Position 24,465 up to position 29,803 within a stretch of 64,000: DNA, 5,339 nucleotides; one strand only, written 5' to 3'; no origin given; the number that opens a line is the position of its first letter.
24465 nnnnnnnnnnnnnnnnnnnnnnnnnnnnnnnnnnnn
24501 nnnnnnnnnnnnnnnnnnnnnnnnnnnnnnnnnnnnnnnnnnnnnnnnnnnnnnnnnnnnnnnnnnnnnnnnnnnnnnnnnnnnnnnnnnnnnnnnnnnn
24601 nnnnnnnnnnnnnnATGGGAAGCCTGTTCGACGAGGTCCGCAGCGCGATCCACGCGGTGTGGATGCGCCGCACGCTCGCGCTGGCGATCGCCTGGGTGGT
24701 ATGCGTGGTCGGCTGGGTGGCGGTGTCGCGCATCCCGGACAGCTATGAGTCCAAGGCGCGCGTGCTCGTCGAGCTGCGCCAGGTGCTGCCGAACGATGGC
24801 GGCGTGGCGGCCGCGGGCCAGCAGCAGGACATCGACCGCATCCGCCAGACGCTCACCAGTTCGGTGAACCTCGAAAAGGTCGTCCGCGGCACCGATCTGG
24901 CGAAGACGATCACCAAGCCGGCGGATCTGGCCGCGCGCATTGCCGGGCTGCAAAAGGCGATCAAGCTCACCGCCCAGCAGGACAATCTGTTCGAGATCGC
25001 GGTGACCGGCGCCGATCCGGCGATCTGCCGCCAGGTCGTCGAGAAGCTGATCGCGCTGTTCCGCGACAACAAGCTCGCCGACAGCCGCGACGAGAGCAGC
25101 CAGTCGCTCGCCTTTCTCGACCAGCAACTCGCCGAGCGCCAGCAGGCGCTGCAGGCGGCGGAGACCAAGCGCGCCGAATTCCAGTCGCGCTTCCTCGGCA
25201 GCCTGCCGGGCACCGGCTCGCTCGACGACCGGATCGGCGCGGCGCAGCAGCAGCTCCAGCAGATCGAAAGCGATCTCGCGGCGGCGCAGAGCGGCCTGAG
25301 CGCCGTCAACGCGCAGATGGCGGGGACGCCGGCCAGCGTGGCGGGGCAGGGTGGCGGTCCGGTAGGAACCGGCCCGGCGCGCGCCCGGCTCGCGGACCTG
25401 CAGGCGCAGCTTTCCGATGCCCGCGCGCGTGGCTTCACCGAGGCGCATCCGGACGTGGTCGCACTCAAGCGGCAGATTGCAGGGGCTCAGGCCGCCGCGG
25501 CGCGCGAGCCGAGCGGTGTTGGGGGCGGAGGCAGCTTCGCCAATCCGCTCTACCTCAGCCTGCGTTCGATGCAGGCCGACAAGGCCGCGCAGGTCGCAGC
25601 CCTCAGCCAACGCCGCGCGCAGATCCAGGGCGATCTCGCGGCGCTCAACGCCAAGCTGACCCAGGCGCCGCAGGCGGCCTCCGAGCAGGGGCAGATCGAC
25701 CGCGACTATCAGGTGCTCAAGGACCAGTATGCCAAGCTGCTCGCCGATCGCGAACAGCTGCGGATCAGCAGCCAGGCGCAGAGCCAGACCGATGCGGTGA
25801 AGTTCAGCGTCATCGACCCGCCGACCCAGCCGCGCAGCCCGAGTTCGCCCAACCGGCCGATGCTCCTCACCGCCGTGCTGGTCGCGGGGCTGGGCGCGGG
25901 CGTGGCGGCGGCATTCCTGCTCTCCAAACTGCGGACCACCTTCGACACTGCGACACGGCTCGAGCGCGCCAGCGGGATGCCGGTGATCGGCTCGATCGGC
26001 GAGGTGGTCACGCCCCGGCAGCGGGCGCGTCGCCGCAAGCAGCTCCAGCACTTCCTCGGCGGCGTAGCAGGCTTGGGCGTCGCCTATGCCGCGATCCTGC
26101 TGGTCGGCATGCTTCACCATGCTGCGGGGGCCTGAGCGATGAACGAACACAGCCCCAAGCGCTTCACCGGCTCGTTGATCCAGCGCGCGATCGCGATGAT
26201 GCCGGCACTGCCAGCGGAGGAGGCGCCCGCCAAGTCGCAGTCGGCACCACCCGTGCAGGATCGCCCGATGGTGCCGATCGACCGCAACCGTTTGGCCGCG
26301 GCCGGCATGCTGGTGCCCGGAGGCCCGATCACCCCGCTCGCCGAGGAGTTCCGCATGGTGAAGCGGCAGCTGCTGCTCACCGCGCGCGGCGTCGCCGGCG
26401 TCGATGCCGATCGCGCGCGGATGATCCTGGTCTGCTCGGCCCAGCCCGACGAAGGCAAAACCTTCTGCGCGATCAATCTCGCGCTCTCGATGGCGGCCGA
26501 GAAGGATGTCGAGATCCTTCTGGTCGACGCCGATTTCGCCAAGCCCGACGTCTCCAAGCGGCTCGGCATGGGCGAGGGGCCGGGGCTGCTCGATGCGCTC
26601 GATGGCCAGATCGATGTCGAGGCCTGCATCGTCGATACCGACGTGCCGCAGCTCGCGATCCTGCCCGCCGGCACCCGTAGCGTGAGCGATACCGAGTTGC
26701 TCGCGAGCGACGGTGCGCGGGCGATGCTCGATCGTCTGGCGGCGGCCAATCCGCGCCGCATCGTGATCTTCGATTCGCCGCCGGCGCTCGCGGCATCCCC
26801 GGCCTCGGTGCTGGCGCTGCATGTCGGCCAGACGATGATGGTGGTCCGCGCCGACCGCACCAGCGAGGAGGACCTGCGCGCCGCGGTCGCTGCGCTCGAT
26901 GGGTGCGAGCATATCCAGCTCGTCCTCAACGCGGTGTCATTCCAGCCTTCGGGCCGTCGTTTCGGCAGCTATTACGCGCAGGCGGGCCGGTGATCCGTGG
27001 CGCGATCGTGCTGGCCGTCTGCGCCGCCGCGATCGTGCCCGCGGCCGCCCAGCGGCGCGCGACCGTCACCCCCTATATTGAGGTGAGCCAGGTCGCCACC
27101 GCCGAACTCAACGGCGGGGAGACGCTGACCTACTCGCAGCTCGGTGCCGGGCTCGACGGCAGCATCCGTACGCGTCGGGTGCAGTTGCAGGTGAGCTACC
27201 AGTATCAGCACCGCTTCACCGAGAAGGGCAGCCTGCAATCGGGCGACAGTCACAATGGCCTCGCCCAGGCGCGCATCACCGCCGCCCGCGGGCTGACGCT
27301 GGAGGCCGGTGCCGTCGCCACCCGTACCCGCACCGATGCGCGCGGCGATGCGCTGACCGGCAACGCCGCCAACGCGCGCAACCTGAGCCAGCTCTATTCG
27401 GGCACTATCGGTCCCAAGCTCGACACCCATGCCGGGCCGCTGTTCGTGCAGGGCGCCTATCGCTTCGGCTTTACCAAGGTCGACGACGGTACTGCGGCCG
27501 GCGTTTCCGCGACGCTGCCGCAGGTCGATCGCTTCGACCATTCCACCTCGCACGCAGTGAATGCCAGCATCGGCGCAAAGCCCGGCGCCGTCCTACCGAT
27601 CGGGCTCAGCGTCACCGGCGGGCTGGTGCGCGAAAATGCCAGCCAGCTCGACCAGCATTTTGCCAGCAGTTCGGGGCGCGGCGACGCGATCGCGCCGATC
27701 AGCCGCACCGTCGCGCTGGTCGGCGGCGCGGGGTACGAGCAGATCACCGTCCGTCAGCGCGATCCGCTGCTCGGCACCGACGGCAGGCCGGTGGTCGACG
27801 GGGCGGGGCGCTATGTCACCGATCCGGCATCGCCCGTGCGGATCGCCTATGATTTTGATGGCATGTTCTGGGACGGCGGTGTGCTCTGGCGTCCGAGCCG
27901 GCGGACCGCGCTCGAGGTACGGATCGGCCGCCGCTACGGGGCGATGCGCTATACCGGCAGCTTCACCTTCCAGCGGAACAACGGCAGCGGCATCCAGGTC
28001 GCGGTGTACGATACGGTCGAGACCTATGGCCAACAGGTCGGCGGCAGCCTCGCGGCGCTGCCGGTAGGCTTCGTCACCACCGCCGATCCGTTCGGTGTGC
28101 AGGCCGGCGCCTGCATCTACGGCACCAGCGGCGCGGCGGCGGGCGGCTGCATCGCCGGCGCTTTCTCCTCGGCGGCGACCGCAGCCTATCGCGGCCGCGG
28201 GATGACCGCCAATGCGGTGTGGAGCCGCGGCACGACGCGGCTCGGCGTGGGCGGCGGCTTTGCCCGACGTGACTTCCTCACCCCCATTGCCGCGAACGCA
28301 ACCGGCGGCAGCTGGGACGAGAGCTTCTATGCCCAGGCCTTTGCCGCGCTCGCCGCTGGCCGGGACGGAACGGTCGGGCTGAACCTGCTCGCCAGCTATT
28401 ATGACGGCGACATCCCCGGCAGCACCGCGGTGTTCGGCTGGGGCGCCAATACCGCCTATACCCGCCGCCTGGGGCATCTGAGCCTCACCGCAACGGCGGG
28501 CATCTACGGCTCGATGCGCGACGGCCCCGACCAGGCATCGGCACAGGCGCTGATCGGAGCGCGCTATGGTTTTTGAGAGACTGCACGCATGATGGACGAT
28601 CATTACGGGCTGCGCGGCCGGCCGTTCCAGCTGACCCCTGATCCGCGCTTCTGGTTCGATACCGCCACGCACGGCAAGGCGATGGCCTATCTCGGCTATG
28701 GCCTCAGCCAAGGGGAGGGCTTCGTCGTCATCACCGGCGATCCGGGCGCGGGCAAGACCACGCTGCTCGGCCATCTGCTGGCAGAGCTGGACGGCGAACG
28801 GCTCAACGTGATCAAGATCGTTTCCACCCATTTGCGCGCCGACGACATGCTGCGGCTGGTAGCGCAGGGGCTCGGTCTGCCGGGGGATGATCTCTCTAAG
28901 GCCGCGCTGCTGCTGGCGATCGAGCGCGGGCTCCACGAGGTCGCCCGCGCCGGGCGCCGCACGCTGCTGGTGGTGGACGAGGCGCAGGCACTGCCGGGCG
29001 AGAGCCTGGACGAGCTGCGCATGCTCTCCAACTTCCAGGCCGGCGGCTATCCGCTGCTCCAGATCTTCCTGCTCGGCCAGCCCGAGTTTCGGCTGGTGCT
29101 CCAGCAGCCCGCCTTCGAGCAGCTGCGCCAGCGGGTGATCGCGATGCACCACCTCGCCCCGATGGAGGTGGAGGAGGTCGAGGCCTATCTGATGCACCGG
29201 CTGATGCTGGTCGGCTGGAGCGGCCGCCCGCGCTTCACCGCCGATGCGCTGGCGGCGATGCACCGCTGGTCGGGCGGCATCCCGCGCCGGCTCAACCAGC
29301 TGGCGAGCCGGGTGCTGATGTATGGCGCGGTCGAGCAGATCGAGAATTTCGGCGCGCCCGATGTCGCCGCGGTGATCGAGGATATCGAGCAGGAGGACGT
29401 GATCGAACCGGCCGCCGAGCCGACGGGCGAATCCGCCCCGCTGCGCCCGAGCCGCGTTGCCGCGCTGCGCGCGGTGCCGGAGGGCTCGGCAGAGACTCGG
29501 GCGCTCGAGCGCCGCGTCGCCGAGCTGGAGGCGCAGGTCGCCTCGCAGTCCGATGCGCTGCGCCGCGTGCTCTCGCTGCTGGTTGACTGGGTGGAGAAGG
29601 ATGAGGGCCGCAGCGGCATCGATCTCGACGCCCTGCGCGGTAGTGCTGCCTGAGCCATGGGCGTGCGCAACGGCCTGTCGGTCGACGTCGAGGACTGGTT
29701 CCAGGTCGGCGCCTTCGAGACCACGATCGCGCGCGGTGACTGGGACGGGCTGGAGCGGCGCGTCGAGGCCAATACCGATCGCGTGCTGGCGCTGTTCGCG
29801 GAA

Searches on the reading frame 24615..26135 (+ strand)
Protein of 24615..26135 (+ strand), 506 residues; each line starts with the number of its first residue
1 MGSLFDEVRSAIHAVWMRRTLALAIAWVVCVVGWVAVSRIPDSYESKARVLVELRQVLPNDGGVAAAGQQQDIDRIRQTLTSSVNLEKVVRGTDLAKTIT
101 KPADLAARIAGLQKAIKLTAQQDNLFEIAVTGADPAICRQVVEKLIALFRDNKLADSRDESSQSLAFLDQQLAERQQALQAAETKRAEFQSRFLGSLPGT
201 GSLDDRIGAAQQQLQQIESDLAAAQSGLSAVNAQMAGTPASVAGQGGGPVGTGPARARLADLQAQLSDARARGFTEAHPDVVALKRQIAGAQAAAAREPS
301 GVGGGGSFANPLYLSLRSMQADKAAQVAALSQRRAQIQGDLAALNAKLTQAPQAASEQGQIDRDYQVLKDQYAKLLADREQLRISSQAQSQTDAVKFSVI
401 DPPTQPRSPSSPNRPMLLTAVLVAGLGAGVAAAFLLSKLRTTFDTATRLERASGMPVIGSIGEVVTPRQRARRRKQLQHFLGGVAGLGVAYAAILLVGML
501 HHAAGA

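Call 4: search_protein_families(library=ncbifam, proteins=[window:24615-26135:+], max_evalue=0.001)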
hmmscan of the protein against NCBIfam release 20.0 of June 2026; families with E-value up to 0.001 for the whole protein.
window:24615-26135:+ (506 aa): 8 families
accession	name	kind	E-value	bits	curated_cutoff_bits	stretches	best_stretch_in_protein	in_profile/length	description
TIGR03007.1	pepcterm_ChnLen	equivalog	1.4e-111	373.2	278.85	1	7-496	2-495/498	XrtA system polysaccharide chain length determinant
NF008568.0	PRK11519.1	equivalog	7.3e-13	47.6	1068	2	50-190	156-294/720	tyrosine-protein kinase Wzc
TIGR01005.1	eps_transp_fam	subfamily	2.1e-12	46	411.7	1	326-480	346-493/754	exopolysaccharide transport protein family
NF007350.0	PRK09841.1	equivalog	9e-10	37.3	1248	2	112-189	214-293/726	tyrosine-protein kinase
TIGR03017.1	EpsF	equivalog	2.7e-07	29.6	422.75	1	112-461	119-443/444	chain length determinant protein EpsF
NF041864.1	EpsV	equivalog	6.1e-07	28.4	800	1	106-459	145-479/484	PCP family exopolysaccharide biosynthesis protein EpsV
TIGR01006.1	polys_exp_MPA1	subfamily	1.4e-06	27.9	296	0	369-463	129-223/226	CspC family polysaccharide chain length determinant protein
NF045487.1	ASRP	equivalog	0.00099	17.8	300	0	152-239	152-231/593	archaea-specific SMC-related protein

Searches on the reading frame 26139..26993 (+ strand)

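Call 4: search_protein_families(library=ncbifam, proteins=[window:26139-26993:+], max_evalue=0.001)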
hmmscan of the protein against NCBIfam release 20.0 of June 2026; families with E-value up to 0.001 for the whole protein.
window:26139-26993:+ (284 aa): 7 families
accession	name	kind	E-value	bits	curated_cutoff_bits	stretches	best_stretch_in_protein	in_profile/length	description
TIGR03018.1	pepcterm_TyrKin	hypoth_equivalog_domain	1.8e-60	203.8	230.65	1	62-264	6-207/207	XrtA-associated tyrosine autokinase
TIGR01007.1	eps_fam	subfamily_domain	1.1e-23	83.8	108.05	1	90-278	14-200/204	polysaccharide biosynthesis tyrosine autokinase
NF008568.0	PRK11519.1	equivalog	3.1e-20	71.9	1068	1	92-268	525-700/720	tyrosine-protein kinase Wzc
TIGR03029.1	EpsG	equivalog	9.4e-19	67.6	313.8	1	63-253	79-260/274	chain length determinant protein tyrosine kinase EpsG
NF007350.0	PRK09841.1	equivalog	4.5e-18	64.7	1248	1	92-254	530-689/726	tyrosine-protein kinase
TIGR01005.1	eps_transp_fam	subfamily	3e-17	62.1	411.7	1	62-265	521-717/754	exopolysaccharide transport protein family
TIGR01968.1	minD_bact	equivalog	0.00015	21.2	212.9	1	94-242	2-147/261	septum site-determining protein MinD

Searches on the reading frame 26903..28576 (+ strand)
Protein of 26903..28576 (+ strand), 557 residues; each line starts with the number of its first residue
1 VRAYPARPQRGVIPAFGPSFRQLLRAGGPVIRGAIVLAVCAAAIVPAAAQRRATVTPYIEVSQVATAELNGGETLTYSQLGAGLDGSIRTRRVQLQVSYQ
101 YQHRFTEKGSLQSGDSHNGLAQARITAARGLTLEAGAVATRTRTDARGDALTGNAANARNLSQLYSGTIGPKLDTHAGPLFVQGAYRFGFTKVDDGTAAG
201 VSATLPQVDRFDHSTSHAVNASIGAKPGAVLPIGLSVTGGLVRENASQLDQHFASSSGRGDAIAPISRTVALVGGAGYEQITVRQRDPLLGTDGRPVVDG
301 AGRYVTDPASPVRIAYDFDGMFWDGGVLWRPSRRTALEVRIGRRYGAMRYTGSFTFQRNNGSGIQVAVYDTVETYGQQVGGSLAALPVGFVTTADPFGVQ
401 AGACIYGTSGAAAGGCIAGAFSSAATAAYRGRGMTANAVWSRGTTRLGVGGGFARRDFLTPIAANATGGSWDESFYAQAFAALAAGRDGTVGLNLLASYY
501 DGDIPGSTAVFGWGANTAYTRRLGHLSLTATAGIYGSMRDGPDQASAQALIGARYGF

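Call 4: search_protein_families(library=ncbifam, proteins=[window:26903-28576:+], max_evalue=0.001)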
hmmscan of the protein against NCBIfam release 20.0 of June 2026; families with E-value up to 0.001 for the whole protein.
window:26903-28576:+ (557 aa): 1 family
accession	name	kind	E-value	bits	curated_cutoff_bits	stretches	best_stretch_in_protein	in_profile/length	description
TIGR03016.1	pepcterm_hypo_1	hypoth_equivalog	1.7e-07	30.6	90.85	1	79-208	34-166/477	TIGR03016 family PEP-CTERM system-associated outer membrane protein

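Call 54: search_protein_families(library=ncbifam, proteins=[window:26903-28576:+], max_evalue=0.001)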
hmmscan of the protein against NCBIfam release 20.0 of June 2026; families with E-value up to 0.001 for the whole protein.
window:26903-28576:+ (557 aa): 1 family
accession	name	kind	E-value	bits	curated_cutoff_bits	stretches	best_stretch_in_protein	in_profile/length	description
TIGR03016.1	pepcterm_hypo_1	hypoth_equivalog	1.7e-07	30.6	90.85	1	79-208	34-166/477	TIGR03016 family PEP-CTERM system-associated outer membrane protein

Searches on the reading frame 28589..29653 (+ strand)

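Call 4: search_protein_families(library=ncbifam, proteins=[window:28589-29653:+], max_evalue=0.001)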
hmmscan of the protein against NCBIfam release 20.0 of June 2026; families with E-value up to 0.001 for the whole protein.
window:28589-29653:+ (354 aa): 4 families
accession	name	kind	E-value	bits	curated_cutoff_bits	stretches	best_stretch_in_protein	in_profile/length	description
TIGR03015.1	pepcterm_ATPase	hypoth_equivalog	1.6e-94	316.3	324.5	1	1-269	1-269/269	XrtA/PEP-CTERM system-associated ATPase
TIGR00416.1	sms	equivalog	0.00019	20.3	403.05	1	33-134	85-181/454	DNA repair protein RadA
NF058535.1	antiphage_EruA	equivalog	0.00036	18.8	1000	1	42-81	23-62/1318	NACHT domain-containing antiphage protein EruA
NF010248.0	PRK13695.1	equivalog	0.00046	19.9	156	1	46-84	6-44/180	NTPase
